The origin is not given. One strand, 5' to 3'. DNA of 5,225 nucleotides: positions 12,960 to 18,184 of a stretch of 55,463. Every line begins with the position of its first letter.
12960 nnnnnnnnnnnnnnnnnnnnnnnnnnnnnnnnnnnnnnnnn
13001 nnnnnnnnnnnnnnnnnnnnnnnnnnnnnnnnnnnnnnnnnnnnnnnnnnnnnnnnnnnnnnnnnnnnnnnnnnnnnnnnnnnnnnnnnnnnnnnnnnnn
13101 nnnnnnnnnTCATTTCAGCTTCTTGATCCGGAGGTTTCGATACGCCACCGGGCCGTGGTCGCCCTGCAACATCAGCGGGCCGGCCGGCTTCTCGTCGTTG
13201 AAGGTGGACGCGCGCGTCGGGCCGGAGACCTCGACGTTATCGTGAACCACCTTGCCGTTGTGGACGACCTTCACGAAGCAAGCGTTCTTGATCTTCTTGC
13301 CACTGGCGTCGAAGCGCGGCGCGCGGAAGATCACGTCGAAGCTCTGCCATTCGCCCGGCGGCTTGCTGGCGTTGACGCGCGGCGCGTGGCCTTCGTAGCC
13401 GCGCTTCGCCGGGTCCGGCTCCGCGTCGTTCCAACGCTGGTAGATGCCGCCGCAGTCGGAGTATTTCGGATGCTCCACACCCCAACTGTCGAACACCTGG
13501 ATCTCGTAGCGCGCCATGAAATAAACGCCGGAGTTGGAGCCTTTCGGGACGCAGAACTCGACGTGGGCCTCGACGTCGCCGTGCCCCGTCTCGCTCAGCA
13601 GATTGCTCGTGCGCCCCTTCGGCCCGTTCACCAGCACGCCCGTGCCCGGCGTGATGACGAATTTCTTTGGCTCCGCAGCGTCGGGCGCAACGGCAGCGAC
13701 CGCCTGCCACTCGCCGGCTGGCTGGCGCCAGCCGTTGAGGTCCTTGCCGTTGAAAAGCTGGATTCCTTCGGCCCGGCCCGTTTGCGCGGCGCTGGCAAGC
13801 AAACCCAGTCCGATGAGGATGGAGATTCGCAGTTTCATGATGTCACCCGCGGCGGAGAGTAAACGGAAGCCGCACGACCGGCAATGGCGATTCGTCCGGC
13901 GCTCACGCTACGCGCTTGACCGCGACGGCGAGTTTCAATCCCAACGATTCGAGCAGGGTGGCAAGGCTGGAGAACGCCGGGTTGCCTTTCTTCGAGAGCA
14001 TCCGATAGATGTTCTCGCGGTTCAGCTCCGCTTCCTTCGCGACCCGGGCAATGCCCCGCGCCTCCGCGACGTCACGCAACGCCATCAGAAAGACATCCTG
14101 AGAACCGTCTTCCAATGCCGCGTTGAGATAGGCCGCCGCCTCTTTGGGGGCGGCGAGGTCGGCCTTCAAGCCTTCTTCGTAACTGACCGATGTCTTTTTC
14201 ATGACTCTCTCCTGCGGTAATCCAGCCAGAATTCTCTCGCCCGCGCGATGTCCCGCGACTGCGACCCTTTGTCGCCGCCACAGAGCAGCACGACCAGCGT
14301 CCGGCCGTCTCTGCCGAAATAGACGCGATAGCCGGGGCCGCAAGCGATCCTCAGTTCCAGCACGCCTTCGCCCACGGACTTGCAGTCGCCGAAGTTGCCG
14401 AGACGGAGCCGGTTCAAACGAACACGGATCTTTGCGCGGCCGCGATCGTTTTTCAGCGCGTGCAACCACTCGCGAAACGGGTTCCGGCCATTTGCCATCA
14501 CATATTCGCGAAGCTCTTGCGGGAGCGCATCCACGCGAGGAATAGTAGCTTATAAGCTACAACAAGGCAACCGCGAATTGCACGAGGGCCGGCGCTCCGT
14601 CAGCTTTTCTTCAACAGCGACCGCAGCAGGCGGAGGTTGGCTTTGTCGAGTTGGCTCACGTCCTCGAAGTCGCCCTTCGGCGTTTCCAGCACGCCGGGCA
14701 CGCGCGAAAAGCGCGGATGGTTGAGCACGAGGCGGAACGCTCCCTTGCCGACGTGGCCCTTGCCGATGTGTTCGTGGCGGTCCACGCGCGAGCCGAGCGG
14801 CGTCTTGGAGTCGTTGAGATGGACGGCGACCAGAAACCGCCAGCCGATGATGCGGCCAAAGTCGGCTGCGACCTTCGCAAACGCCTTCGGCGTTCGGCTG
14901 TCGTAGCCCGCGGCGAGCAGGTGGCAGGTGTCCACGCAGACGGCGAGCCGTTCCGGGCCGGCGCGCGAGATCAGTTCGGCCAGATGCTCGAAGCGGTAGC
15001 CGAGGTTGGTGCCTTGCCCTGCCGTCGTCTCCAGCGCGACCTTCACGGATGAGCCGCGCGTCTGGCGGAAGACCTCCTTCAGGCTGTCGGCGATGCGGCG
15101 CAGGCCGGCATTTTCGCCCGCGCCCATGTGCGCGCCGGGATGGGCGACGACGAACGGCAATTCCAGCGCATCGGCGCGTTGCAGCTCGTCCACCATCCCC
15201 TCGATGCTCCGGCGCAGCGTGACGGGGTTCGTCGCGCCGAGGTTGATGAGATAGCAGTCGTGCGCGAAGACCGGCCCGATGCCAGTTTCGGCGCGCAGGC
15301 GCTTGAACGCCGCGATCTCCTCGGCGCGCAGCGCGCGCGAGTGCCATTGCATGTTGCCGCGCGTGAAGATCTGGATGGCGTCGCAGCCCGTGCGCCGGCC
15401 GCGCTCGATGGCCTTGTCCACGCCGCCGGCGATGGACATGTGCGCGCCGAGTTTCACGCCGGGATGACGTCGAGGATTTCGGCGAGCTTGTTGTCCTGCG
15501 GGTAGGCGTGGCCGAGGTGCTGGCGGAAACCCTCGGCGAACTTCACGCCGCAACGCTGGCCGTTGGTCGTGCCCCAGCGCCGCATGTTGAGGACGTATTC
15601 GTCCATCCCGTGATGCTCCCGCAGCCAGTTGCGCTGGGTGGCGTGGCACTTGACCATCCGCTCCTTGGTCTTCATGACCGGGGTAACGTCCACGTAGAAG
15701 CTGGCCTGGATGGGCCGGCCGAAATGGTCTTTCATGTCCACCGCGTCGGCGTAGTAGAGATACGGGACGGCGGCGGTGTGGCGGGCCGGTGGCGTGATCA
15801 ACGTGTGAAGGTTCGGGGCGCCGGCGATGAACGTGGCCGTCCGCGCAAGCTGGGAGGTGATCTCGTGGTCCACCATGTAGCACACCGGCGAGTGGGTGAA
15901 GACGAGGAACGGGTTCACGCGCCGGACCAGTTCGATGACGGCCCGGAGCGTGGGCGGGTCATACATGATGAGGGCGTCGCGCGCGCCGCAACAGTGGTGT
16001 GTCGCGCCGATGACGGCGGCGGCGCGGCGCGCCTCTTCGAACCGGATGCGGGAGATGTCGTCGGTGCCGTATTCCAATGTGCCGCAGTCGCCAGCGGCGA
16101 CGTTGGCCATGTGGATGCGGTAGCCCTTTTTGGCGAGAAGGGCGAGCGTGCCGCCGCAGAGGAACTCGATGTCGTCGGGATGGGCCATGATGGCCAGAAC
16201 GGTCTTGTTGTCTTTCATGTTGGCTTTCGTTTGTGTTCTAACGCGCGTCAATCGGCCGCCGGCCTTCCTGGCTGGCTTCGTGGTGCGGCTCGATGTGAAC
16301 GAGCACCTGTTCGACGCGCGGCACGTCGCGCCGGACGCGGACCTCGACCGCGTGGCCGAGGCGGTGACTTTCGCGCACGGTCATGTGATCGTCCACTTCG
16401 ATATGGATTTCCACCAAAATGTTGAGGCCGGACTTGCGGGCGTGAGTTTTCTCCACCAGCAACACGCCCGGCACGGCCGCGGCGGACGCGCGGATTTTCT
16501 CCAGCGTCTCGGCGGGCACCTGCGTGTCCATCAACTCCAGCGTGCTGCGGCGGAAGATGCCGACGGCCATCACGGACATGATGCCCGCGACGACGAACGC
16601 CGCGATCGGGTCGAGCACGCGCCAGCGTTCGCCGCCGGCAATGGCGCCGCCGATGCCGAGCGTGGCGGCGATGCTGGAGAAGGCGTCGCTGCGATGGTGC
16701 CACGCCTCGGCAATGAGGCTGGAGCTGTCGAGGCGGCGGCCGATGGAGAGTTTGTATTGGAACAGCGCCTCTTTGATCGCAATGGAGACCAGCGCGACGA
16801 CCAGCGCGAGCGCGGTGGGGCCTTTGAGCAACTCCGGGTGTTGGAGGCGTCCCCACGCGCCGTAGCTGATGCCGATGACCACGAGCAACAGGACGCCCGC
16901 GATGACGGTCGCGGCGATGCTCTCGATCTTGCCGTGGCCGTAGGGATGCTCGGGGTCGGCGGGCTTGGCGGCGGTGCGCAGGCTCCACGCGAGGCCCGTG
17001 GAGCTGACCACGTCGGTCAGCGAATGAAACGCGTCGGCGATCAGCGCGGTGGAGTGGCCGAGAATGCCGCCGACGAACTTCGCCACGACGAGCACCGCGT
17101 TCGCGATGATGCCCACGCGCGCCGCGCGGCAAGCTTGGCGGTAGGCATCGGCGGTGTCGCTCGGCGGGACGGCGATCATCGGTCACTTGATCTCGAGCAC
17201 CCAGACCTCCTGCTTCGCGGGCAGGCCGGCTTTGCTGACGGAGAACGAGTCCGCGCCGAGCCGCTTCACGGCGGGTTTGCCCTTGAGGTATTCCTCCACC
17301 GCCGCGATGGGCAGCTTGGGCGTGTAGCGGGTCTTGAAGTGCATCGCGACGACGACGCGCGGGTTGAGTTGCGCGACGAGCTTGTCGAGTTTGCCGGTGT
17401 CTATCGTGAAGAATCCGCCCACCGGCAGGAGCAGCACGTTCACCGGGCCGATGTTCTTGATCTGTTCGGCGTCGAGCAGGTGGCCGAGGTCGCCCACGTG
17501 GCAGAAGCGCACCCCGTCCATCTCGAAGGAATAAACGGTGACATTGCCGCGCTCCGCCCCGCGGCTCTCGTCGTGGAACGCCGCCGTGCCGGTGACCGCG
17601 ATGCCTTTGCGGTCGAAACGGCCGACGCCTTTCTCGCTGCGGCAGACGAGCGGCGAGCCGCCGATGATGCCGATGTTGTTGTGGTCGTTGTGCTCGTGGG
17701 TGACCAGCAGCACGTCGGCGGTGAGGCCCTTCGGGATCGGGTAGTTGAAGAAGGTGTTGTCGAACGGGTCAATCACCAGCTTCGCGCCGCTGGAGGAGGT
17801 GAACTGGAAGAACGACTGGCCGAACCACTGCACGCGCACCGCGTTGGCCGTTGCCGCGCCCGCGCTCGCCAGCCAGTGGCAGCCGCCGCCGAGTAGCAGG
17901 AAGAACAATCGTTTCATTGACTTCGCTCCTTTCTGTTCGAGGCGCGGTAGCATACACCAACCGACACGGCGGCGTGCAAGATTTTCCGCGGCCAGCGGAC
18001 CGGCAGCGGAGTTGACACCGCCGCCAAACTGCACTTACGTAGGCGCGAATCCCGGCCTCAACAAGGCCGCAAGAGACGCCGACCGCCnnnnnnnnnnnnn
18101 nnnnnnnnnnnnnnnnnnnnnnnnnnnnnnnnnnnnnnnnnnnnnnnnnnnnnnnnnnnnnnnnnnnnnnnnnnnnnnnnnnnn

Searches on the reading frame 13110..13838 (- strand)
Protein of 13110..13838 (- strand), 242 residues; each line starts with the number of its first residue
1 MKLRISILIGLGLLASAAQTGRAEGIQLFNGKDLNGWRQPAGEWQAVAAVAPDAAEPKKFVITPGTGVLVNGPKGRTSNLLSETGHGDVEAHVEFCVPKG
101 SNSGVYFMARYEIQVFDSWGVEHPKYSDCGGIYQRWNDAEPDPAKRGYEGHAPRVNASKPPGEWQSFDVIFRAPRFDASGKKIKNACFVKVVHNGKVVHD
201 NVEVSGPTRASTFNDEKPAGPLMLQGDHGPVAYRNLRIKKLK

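Call 10: search_protein_families(library=pfam, proteins=[window:13110-13838:-], max_evalue=0.001)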
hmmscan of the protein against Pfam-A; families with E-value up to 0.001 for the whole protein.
window:13110-13838:- (242 aa): 1 family
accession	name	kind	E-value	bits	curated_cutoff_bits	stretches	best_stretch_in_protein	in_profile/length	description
PF06439.18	3keto-disac_hyd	-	1.2e-37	130.2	26.8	1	26-239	3-187/187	3-keto-disaccharide hydrolase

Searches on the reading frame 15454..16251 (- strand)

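Call 7: search_protein_families(library=pfam, proteins=[window:15454-16251:-], max_evalue=0.001)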
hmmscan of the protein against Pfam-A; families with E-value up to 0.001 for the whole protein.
window:15454-16251:- (265 aa): 1 family
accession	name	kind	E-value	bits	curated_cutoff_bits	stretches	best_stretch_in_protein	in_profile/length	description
PF02585.22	PIG-L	-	4.2e-23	82.7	28.2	1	19-139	1-128/129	GlcNAc-PI de-N-acetylase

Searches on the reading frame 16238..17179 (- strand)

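Call 7: search_protein_families(library=pfam, proteins=[window:16238-17179:-], max_evalue=0.001)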
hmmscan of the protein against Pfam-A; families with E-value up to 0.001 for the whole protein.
window:16238-17179:- (313 aa): 2 families
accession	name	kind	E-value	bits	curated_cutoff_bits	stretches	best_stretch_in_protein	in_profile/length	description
PF01545.26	Cation_efflux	-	2.5e-44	151.9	26.6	1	21-217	2-198/198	Cation efflux family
PF16916.11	ZT_dimer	-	3.6e-19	69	26.7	1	222-299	2-78/78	Dimerisation domain of Zinc Transporter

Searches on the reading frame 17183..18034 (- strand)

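Call 7: search_protein_families(library=pfam, proteins=[window:17183-18034:-], max_evalue=0.001)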
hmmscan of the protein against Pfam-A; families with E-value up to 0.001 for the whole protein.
window:17183-18034:- (283 aa): 2 families
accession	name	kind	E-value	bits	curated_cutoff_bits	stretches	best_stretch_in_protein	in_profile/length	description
PF13483.12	Lactamase_B_3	-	3.3e-39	134.9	24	1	67-232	1-160/160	Beta-lactamase superfamily domain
PF12706.13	Lactamase_B_2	-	4.5e-09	36.6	27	1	143-233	101-200/200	Beta-lactamase superfamily domain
